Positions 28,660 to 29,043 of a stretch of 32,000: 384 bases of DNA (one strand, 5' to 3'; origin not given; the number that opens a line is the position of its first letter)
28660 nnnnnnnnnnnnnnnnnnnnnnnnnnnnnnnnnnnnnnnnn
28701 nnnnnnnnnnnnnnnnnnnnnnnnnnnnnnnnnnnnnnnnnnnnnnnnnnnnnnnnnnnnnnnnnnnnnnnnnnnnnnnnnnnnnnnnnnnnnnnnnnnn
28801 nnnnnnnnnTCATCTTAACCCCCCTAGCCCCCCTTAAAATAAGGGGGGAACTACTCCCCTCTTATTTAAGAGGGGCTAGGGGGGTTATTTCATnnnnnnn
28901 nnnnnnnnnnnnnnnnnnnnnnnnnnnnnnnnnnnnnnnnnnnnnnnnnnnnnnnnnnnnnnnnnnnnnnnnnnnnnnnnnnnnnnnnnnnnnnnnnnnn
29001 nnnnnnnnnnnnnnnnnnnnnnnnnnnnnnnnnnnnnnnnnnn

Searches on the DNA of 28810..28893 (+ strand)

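Call 73: search_dna_similar(query=window:28810-28893:+, collection=plasmids, mode=distant, max_evalue=0.01, max_rows=15)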
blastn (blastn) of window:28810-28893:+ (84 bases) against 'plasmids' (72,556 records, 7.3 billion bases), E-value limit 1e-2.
No match.
